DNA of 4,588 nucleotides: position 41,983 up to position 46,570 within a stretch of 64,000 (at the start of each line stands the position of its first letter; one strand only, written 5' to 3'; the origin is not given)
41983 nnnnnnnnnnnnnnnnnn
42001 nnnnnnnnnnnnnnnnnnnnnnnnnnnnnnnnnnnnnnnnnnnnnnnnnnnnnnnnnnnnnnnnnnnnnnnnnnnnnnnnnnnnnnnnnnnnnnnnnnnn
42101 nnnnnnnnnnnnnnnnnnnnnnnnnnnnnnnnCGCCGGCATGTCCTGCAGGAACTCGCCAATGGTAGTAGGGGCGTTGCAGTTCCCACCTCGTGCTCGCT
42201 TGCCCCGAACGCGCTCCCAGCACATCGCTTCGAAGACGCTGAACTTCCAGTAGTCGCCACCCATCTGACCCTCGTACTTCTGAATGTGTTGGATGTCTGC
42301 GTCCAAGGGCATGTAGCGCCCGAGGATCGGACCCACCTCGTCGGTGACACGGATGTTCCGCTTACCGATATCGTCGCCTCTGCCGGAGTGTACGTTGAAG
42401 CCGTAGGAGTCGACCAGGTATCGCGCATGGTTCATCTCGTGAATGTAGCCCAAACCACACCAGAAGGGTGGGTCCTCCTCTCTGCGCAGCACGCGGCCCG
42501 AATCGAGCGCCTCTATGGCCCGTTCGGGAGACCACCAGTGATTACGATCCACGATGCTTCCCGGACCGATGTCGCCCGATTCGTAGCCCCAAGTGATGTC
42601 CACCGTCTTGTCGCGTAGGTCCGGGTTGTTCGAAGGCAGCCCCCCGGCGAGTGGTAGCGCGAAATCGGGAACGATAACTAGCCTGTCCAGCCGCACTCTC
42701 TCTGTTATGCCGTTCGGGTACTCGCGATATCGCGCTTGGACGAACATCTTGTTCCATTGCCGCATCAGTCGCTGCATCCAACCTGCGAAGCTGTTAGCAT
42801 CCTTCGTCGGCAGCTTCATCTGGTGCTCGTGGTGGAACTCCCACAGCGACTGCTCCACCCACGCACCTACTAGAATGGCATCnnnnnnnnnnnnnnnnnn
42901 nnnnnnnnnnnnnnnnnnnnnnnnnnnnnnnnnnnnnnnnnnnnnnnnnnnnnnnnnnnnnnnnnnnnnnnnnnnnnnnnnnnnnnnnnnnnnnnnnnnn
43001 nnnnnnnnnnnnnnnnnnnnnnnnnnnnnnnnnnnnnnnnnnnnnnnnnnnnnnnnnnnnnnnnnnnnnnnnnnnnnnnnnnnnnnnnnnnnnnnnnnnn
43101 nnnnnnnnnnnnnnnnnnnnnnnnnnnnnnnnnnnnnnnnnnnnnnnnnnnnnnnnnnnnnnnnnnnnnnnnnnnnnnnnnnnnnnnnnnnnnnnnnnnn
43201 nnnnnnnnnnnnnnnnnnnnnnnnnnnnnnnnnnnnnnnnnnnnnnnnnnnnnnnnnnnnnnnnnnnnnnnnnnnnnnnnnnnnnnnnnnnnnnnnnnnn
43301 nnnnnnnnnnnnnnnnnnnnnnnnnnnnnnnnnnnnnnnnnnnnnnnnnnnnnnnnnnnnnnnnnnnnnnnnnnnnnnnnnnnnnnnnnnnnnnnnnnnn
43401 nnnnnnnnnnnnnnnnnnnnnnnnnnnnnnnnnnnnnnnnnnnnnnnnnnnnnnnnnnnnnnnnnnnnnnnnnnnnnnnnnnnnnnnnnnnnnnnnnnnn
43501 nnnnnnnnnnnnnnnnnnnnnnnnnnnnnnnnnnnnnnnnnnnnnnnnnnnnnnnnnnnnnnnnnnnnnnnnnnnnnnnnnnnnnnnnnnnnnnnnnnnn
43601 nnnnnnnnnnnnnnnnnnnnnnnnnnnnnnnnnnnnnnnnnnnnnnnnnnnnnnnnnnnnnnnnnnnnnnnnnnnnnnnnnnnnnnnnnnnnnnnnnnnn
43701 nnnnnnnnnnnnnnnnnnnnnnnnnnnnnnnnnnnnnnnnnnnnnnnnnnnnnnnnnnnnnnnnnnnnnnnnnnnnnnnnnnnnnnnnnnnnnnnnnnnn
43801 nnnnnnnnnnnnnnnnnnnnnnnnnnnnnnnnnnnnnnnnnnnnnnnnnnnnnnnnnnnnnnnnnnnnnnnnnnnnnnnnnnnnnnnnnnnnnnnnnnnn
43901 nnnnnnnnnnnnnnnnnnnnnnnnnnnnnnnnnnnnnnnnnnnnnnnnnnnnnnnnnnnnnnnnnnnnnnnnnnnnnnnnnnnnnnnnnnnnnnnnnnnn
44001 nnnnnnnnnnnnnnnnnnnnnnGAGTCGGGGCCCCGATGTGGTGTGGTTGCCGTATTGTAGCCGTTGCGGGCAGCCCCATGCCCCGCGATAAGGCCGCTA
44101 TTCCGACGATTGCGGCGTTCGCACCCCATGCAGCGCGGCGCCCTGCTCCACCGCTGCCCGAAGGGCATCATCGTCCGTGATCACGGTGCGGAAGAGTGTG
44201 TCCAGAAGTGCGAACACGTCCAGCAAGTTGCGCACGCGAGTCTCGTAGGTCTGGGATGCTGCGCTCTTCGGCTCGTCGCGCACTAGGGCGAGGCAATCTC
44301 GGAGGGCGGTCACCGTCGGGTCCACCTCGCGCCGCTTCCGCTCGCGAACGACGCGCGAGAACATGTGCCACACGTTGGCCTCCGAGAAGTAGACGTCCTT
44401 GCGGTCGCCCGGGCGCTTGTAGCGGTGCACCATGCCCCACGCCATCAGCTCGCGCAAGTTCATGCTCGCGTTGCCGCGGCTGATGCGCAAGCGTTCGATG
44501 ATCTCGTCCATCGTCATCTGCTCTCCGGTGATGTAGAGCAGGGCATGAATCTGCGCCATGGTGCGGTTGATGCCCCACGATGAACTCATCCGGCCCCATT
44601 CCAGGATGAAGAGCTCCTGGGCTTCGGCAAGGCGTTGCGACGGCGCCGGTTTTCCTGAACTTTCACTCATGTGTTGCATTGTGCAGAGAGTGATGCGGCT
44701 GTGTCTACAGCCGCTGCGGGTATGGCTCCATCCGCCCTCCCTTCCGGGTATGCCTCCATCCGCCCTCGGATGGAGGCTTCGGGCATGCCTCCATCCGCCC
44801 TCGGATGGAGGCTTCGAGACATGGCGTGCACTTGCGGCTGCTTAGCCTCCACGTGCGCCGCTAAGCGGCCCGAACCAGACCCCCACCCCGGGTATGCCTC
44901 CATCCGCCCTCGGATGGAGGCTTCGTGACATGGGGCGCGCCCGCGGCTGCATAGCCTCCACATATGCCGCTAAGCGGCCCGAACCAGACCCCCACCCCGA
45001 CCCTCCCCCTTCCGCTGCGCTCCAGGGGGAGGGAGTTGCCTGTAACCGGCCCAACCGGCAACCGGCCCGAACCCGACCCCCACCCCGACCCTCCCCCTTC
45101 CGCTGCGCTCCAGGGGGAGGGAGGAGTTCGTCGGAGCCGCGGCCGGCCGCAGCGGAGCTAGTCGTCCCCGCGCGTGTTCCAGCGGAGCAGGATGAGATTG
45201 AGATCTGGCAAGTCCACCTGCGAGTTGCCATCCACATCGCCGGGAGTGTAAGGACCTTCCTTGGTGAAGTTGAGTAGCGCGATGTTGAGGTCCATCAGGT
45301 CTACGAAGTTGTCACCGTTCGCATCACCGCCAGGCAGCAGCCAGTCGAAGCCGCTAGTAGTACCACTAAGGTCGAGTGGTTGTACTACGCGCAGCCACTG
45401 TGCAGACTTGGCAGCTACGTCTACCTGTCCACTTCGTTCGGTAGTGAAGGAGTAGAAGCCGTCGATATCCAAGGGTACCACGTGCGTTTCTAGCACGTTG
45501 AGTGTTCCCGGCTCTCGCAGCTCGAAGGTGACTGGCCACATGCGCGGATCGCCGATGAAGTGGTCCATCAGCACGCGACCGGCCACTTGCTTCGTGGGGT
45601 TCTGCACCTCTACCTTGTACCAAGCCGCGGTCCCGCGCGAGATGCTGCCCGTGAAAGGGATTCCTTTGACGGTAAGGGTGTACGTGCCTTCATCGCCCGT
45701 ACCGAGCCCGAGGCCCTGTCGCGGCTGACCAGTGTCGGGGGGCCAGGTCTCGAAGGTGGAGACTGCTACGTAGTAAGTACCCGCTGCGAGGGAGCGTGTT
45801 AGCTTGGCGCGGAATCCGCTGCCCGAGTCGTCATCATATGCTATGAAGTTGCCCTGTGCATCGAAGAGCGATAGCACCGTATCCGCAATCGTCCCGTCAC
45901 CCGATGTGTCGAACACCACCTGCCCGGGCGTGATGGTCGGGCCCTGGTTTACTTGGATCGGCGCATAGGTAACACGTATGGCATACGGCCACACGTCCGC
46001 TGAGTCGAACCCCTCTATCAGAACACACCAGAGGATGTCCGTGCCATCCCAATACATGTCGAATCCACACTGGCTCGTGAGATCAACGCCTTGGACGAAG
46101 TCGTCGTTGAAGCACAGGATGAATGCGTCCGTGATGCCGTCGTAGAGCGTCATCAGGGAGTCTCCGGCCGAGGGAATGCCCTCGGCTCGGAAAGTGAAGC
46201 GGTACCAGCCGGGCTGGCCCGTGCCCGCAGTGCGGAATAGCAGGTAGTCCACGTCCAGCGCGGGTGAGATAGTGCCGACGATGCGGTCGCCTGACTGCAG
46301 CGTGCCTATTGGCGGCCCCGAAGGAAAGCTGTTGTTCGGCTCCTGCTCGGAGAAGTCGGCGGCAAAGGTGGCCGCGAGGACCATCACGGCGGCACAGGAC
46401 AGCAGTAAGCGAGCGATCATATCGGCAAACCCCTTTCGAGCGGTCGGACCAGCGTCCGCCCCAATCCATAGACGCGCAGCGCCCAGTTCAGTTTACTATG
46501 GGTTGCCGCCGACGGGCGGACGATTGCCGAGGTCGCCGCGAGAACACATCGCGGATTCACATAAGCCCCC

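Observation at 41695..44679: Large secreted discoidin-HExxH protein paired with a GbsR-type regulator: member 1 of an uncharacterised paralogous family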

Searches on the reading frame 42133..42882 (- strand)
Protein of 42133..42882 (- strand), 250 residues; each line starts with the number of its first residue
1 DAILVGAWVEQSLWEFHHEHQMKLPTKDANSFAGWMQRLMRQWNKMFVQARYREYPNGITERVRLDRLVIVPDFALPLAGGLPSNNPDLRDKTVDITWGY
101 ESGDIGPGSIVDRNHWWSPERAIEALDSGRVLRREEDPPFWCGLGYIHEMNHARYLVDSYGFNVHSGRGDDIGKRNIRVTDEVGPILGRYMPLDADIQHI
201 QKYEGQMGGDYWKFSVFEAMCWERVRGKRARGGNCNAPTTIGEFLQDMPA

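Call 36: predict_structure(alignment_id=A2)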
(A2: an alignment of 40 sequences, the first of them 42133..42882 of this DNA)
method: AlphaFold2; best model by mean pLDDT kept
length: 250 residues; sequences in the alignment: 40
mean_pLDDT: 89.0   pTM: 0.83
mean pLDDT of the five models: 89.0, 87.9, 86.5, 86.2, 86.0
residues with pLDDT >= 90: 155; 70-90: 79; 50-70: 16; < 50: 0
segments of 3 or more residues with pLDDT < 50: none
pLDDT, mean of each block of 10 residues (from residue 1): 93 97 96 97 98 96 96 94 91 93 87 94 98 97 96 85 68 80 85 71 83 93 88 81 70
secondary structure, 60 per line:
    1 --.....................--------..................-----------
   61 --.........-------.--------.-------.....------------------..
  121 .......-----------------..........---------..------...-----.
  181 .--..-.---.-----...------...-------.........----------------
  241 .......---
elements in order: E3-10 H11-23 H32-49 E63-71 E96-100 H119-127 H145-154 E197-199 H216-224 H241-247

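Call 40: fold_search(model_id=the predicted structure, library=pdb)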
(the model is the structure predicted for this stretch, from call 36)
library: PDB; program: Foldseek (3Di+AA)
matches with E <= 10: 102; with E <= 0.001: 0
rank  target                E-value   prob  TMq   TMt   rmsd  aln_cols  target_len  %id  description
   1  3l0v_A                5.5e-02  0.75  0.24  0.24   6.7       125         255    5  Crystal structure of catalytic domain of TACE with the first hydantoin inhibitor occupying the S1' pocket (released 2010-03-02)
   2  3g42_D                6.3e-02  0.44  0.20  0.20   8.9       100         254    6  Crystal Structure of TACE with Tryptophan Sulfonamide Derivative Inhibitor (released 2009-05-19)
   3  1bkc_C                7.6e-02  0.69  0.24  0.24   6.5       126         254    6  CATALYTIC DOMAIN OF TNF-ALPHA CONVERTING ENZYME (TACE) (released 1999-06-22)
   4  3lea_A                9.7e-02  0.23  0.31  0.30  15.0       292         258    8  Crystal structure of the catalytic domain of TACE with Isoindolinone-biphenyl-hydantoin inhibitor (released 2010-12-08)
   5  3b92                  1.0e-01  0.18  0.28  0.28  14.1       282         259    9  Novel thio-based TACE inhibitors Part 2: Rational design, synthesis and SAR of thiol-contaning aryl sufones (released 2007-12-18)
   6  3lgp_A                1.1e-01  0.60  0.25  0.24   6.7       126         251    5  Crystal structure of catalytic domain of tace with benzimidazolyl-thienyl-tartrate based inhibitor (released 2010-07-28)
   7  3lea_B                1.1e-01  0.38  0.21  0.20   8.9       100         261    6  Crystal structure of the catalytic domain of TACE with Isoindolinone-biphenyl-hydantoin inhibitor (released 2010-12-08)
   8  3o64_A                1.3e-01  0.57  0.24  0.24   6.7       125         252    5  Crystal structure of catalytic domain of TACE with 2-(2-Aminothiazol-4-yl)pyrrolidine-Based Tartrate Diamides (released 2011-04-20)
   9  8snm_B                1.4e-01  0.57  0.19  0.11   5.1        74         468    5  Structure of mature human ADAM17/iRhom2 sheddase complex in complex with ADAM17 prodomain (released 2024-05-29)
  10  3kmc_A                1.4e-01  0.54  0.24  0.24   6.7       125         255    5  Crystal structure of catalytic domain of TACE with tartrate-based inhibitor (released 2009-12-22)
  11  2fv5_A                1.4e-01  0.33  0.20  0.20   8.9       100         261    6  Crystal structure of TACE in complex with IK682 (released 2006-07-04)
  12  8esv_A                1.4e-01  0.28  0.35  0.22  11.6       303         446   10  Structure of human ADAM10-Tspan15 complex bound to 11G2 vFab (released 2023-06-14)
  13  3o64_B                1.5e-01  0.66  0.21  0.20   4.7        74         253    5  Crystal structure of catalytic domain of TACE with 2-(2-Aminothiazol-4-yl)pyrrolidine-Based Tartrate Diamides (released 2011-04-20)
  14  3edz_A                1.5e-01  0.54  0.24  0.24   6.7       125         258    5  Crystal structure of catalytic domain of TACE with hydroxamate inhibitor (released 2008-09-23)
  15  3e8r_A                1.5e-01  0.33  0.20  0.20   8.9       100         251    6  Crystal structure of catalytic domain of TACE with hydroxamate inhibitor (released 2008-10-21)
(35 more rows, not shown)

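Call 45: fold_search(model_id=the predicted structure, library=viral)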
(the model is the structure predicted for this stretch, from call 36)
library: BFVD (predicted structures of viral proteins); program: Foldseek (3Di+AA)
matches with E <= 10: 51; with E <= 0.001: 0
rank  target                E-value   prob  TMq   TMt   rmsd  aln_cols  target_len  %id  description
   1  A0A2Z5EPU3            1.0e+00  0.03  0.13  0.07  24.8       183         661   12  (no name in the UniProt tables at hand)
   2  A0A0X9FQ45            3.3e+00  0.01  0.14  0.09  17.3       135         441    8  Mp-nase [Cnaphalocrocis medinalis granulovirus]
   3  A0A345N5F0            3.3e+00  0.01  0.12  0.08  15.7       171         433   11  (no name in the UniProt tables at hand)
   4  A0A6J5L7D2            3.8e+00  0.02  0.15  0.09  13.7       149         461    9  Glyco_tranf_GTA_type domain containing protein [uncultured Caudovirales phage]
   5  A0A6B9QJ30            3.8e+00  0.00  0.09  0.06  21.8       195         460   11  Nonstructural polyprotein (Fragment) [Chikungunya virus]
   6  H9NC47                4.0e+00  0.02  0.12  0.10   8.6        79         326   14  (no name in the UniProt tables at hand)
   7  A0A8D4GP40            4.0e+00  0.01  0.13  0.11  15.0       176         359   10  (no name in the UniProt tables at hand)
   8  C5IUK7                4.3e+00  0.02  0.13  0.09   7.2        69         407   12  Uncharacterized protein [Streptococcus phage 5093]
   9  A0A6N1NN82            4.3e+00  0.02  0.23  0.11  13.9       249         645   11  Ulilysin [Tupanvirus deep ocean]
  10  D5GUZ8                4.3e+00  0.01  0.14  0.18  13.8       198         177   10  Hypothetical phage protein [Campylobacter phage CP220]
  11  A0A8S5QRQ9            4.3e+00  0.01  0.16  0.22  11.6       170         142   12  Uncharacterized protein [Myoviridae sp. ctgXL3]
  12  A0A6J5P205            4.6e+00  0.02  0.19  0.27  13.9       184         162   11  Peptidase M10 metallopeptidase domain-containing protein [uncultured Caudovirales phage]
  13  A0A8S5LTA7            4.6e+00  0.02  0.18  0.20  10.0       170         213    9  RloB-like protein [Myoviridae sp. ct25F5]
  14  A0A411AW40            4.6e+00  0.01  0.10  0.09  12.8       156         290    6  Polynucleotide 5' kinase/3' phosphatase [Pantoea phage vB_PagM_LIET2]
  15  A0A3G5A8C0            4.6e+00  0.01  0.10  0.07  13.3        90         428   17  Glycosyltransferase family 1 protein [Hyperionvirus sp.]
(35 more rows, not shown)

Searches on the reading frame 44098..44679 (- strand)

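Call 4: search_protein_families(library=pfam, proteins=[window:44098-44679:-], max_evalue=0.1)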
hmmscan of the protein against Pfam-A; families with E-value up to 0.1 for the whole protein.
window:44098-44679:- (193 aa): 9 families
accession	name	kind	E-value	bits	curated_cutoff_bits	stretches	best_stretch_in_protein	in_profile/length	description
PF12802.13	MarR_2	-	1.3e-10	41.7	27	1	36-94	2-60/61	MarR family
PF01047.28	MarR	-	7.5e-06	26.2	24.6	1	40-96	2-59/59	MarR family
PF01978.25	TrmB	-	0.00085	19.6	25.6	1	46-90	15-58/68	Sugar-specific transcriptional regulator TrmB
PF12840.13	HTH_20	-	0.0022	18.4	27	1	49-79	12-43/51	Helix-turn-helix domain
PF13463.12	HTH_27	-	0.005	17.5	22.2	1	47-99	9-63/68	Winged helix DNA-binding domain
PF09339.16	HTH_IclR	-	0.018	15.2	22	1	51-86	15-50/52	IclR helix-turn-helix domain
PF01022.26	HTH_5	-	0.033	14.5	22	1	51-85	12-46/47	Bacterial regulatory protein, arsR family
PF00392.27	GntR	-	0.051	13.7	27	0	43-90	12-60/64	Bacterial regulatory proteins, gntR family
PF08279.18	HTH_11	-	0.057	13.8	25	0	42-82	3-43/55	HTH domain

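Call 5: search_protein_families(library=ncbifam, proteins=[window:44098-44679:-], max_evalue=0.1)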
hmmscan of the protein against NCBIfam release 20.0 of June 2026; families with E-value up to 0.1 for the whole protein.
window:44098-44679:- (193 aa): 8 families
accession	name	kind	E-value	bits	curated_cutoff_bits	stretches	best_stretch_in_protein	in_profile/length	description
NF047500.1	choline_R_CudC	equivalog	4e-16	59.3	218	1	16-132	3-118/171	choline uptake/conversion transcriptional regulator CudC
NF053606.1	Sta1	subfamily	3.7e-07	30.2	80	1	33-94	14-74/100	Sta1 family transcriptional regulator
NF040939.2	trans_reg_lrs14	equivalog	4.2e-06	26.7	90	1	34-93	16-75/103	Lrs14 family HTH-type transcriptional regulator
NF038251.1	AdcR_fam_Zn_TF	equivalog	8.4e-05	22.8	175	1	36-101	31-96/143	zinc-dependent MarR family transcriptional regulator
NF053755.1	MsvR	equivalog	0.0084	15.8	220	1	45-104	17-77/236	transcriptional factor MsvR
NF033788.1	HTH_metalloreg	subfamily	0.0093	15.8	55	1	48-89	18-60/77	metalloregulator ArsR/SmtB family transcription factor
NF050133.1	TransRegFabT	equivalog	0.014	15.6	200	1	30-126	18-115/138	fatty acid biosynthesis transcriptional regulator FabT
NF047395.1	TransRegLtdR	equivalog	0.032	13.9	250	1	45-112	54-123/166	transcriptional regulator LdtR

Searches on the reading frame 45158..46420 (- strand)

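Call 4: search_protein_families(library=pfam, proteins=[window:45158-46420:-], max_evalue=0.1)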
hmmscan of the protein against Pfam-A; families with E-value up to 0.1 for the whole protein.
window:45158-46420:- (420 aa): 1 family
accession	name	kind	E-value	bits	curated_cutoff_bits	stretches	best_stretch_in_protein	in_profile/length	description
PF04151.21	PPC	-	0.00055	21.2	25.9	1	166-221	13-69/70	Bacterial pre-peptidase C-terminal domain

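Call 5: search_protein_families(library=ncbifam, proteins=[window:45158-46420:-], max_evalue=0.1)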
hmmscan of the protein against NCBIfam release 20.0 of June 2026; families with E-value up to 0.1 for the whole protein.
window:45158-46420:- (420 aa): 2 families
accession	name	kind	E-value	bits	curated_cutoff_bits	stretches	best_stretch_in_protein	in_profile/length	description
NF038127.1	FDP_fam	subfamily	9.8e-08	32.5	29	1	175-230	46-115/150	DVUA0089 family protein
TIGR04183.1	Por_Secre_tail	domain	0.098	12.7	23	0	171-222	13-60/72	T9SS type A sorting domain-containing protein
